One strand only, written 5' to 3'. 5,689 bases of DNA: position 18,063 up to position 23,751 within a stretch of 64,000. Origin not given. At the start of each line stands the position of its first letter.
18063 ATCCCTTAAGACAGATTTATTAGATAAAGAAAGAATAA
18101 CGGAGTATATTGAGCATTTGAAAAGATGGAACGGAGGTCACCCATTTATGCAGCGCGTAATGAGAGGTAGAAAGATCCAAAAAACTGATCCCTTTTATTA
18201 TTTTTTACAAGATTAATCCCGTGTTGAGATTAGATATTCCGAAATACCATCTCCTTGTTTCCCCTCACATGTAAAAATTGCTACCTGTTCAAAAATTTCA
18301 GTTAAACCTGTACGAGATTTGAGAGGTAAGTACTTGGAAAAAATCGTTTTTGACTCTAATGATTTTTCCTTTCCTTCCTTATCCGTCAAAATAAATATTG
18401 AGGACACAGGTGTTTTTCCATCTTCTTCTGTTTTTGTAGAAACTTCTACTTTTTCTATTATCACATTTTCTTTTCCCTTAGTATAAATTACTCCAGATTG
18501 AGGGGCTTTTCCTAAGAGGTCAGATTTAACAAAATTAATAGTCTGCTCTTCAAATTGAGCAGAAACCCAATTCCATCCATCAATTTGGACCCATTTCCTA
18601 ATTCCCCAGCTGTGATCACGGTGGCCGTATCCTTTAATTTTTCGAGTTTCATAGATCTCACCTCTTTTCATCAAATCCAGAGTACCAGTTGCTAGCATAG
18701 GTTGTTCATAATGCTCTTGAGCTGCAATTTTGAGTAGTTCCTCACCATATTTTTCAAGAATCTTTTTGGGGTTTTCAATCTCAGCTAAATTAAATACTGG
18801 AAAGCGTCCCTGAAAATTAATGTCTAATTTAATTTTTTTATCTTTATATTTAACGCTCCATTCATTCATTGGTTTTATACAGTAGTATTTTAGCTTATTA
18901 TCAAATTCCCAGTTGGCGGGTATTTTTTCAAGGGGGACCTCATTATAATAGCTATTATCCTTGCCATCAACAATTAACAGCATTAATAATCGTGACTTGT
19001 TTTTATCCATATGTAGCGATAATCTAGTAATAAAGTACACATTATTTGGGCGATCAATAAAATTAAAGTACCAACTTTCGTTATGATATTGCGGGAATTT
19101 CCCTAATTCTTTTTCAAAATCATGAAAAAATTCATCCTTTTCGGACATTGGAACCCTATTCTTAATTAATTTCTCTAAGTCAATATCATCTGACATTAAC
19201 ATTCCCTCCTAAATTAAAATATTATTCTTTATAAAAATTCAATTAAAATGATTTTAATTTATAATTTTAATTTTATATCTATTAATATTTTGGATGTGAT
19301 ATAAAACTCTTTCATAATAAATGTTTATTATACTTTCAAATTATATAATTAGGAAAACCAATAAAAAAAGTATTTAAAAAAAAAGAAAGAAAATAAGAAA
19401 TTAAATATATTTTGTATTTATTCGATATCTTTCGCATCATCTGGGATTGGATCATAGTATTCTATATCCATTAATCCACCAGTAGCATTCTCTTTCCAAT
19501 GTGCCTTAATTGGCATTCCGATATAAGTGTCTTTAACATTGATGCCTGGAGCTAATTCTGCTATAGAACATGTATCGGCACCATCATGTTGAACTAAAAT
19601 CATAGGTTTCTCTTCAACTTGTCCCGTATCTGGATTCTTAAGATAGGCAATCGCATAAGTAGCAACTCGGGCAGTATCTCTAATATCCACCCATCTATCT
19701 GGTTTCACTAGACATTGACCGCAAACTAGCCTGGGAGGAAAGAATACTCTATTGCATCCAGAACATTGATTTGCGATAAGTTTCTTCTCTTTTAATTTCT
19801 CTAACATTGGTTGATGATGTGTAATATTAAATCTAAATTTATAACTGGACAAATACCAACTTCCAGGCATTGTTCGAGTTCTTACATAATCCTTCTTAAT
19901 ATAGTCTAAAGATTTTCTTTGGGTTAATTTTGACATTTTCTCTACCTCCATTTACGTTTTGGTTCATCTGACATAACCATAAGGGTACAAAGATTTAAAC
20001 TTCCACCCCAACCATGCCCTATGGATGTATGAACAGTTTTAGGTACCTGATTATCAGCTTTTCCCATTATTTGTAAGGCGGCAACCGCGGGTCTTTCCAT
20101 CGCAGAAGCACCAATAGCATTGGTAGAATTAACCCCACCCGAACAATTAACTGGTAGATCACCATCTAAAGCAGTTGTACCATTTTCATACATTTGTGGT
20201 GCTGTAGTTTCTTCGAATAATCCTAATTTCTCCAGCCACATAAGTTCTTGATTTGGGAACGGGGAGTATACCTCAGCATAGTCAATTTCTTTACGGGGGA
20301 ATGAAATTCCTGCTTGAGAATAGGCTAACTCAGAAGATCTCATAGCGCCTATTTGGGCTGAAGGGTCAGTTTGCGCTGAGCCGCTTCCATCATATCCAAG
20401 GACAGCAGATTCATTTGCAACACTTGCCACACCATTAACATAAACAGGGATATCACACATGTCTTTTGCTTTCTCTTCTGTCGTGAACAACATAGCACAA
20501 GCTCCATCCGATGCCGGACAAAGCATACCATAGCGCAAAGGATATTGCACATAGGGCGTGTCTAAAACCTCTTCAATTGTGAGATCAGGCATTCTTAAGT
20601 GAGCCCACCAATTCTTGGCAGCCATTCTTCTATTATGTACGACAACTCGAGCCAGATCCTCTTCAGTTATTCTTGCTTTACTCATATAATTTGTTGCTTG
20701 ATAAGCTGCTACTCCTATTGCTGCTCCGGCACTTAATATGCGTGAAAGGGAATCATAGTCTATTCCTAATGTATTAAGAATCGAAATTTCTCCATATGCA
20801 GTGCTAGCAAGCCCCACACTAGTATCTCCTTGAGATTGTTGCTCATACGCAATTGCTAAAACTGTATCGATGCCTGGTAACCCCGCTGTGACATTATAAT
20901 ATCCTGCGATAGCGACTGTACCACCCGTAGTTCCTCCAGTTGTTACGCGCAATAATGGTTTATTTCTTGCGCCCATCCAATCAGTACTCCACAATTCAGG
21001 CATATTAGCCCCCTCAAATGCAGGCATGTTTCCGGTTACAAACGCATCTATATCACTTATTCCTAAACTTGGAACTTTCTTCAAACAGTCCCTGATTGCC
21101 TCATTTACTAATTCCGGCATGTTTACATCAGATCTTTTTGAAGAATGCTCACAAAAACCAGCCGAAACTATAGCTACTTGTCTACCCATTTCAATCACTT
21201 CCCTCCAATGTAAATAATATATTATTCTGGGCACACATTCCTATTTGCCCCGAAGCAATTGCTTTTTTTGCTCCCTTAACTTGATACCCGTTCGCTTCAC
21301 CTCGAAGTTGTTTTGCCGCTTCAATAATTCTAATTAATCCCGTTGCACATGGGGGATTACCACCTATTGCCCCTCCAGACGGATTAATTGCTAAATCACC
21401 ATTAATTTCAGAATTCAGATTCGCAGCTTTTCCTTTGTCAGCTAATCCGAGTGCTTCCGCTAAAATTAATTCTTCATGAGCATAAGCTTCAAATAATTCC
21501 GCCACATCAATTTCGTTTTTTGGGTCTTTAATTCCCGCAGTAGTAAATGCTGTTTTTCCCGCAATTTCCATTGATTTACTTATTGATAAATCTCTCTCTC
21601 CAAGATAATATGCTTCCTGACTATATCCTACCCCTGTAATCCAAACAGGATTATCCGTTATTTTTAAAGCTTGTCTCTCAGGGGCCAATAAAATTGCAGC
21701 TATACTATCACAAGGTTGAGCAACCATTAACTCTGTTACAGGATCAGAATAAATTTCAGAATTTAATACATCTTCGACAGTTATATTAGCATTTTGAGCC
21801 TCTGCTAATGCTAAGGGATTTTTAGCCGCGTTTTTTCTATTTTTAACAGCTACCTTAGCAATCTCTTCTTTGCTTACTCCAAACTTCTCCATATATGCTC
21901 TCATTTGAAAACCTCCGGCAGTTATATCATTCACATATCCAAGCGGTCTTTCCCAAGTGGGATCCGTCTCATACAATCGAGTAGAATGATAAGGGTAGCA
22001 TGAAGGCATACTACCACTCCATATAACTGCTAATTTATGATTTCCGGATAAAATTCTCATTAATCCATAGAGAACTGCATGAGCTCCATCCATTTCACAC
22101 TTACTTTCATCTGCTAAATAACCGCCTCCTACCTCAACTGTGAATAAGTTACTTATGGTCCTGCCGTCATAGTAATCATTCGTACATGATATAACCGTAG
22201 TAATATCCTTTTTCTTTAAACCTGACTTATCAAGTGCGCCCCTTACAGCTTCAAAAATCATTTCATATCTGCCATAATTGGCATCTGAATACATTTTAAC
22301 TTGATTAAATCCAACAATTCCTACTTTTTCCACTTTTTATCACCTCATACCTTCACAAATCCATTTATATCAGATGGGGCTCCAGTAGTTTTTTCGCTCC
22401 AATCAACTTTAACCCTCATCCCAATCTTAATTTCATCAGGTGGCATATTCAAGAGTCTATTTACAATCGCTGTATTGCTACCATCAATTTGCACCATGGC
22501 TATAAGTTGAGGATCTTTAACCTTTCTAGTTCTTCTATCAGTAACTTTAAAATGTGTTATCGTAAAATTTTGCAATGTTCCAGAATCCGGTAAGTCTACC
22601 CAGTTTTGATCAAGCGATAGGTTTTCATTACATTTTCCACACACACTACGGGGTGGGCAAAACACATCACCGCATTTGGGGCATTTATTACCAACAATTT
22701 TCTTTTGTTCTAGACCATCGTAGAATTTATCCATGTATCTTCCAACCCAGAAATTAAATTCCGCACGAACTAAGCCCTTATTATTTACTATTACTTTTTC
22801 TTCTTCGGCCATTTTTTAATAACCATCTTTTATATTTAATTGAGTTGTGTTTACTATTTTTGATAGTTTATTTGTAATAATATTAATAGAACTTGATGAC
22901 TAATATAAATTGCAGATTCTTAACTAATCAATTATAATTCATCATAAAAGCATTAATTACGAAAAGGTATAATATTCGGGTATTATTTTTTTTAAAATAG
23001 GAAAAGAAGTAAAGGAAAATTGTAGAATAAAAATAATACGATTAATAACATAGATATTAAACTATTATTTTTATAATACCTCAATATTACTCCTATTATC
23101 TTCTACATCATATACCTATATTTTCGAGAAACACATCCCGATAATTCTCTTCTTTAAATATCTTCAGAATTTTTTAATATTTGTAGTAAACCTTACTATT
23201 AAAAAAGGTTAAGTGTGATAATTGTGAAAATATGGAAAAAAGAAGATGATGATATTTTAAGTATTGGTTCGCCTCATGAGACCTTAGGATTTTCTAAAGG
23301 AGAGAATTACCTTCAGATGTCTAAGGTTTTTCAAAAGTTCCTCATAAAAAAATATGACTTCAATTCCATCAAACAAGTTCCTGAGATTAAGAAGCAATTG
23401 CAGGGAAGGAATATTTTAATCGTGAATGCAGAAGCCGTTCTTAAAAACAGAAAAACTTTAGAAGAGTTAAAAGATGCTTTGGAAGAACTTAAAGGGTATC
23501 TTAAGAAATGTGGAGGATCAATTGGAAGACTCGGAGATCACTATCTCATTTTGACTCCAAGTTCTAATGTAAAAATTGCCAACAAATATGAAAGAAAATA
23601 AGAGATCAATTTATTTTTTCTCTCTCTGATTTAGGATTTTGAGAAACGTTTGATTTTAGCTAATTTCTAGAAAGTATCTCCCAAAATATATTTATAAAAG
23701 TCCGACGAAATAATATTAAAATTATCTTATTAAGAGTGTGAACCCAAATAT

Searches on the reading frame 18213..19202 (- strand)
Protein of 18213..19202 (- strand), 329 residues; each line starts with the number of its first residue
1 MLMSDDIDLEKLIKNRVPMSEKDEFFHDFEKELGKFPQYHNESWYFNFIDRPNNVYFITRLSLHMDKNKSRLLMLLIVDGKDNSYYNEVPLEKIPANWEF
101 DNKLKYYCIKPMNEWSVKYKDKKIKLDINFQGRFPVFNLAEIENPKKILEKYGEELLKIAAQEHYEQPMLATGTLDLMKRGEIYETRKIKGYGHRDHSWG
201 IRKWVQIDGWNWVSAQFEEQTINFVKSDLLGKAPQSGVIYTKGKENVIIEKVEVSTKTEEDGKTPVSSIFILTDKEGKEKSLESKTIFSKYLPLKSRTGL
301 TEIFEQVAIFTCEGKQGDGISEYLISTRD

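Call 46: search_protein_families(library=pfam, proteins=[window:18213-19202:-], max_evalue=0.01)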
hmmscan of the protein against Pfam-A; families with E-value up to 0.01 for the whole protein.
window:18213-19202:- (329 aa): 2 families
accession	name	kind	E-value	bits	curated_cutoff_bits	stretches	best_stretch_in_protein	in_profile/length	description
PF23212.2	DUF7064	-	2.9e-11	44.2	24.7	1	204-324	2-123/126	Domain of unknown function (DUF7064)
PF23213.1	DUF7065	-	0.00071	20.1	27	1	42-202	31-183/183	Domain of unknown function (DUF7065)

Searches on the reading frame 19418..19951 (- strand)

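Call 46: search_protein_families(library=pfam, proteins=[window:19418-19951:-], max_evalue=0.01)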
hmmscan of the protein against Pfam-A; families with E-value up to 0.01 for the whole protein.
window:19418-19951:- (177 aa): 1 family
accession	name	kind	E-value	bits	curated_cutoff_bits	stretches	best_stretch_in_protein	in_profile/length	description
PF12172.15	zf-ChsH2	-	2.6e-08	33.9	23.2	1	51-81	2-32/37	ChsH2, rubredoxin-like zinc ribbon domain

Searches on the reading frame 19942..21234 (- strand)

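Call 46: search_protein_families(library=pfam, proteins=[window:19942-21234:-], max_evalue=0.01)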
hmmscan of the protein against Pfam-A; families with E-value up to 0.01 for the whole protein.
window:19942-21234:- (430 aa): 2 families
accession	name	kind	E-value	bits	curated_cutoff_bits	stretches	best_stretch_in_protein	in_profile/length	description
PF22691.2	Thiolase_C_1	-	1.7e-23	83.4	28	1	288-422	12-143/144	Thiolase C-terminal domain-like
PF00108.29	Thiolase_N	-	1.4e-06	28.3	26.4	1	20-211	1-190/260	Thiolase, N-terminal domain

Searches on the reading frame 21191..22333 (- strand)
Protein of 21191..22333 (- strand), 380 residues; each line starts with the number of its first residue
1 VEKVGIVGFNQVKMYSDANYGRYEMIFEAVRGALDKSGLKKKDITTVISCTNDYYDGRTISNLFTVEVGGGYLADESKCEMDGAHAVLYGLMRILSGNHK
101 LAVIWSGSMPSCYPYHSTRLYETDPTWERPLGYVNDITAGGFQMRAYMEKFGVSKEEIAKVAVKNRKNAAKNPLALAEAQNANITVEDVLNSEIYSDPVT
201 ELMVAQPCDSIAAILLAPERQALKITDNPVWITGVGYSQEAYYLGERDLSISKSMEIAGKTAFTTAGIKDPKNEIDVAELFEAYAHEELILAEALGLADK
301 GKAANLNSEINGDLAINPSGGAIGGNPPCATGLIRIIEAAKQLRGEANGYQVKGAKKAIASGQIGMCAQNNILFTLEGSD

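Call 46: search_protein_families(library=pfam, proteins=[window:21191-22333:-], max_evalue=0.01)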
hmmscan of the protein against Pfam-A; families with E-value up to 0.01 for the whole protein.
window:21191-22333:- (380 aa): 3 families
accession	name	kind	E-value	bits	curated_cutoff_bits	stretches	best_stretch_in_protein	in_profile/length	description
PF22691.2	Thiolase_C_1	-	1.4e-25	90.1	28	1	246-371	12-138/144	Thiolase C-terminal domain-like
PF02803.24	Thiolase_C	-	2.9e-05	24.1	27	1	257-355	26-109/123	Thiolase, C-terminal domain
PF00108.29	Thiolase_N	-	0.00018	21.4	26.4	1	23-173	24-188/260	Thiolase, N-terminal domain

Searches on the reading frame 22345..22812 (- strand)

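Call 43: search_protein_families(library=pfam, proteins=[window:22345-22812:-], max_evalue=0.001)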
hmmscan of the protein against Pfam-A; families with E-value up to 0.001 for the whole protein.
window:22345-22812:- (155 aa): 2 families
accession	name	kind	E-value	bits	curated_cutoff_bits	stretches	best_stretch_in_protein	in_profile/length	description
PF01796.24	OB_ChsH2_C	-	9.4e-11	41.9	27.1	1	71-138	1-64/65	ChsH2, C-terminal OB-fold domain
PF12172.15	zf-ChsH2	-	1.3e-07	31.7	23.2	1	32-61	2-31/37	ChsH2, rubredoxin-like zinc ribbon domain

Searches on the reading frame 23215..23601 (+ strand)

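Call 43: search_protein_families(library=pfam, proteins=[window:23215-23601:+], max_evalue=0.001)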
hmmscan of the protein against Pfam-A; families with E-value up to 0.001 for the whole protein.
window:23215-23601:+ (128 aa): 1 family
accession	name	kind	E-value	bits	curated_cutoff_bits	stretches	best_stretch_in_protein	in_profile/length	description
PF04472.17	SepF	-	9.6e-10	39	27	1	47-117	4-69/72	Cell division protein SepF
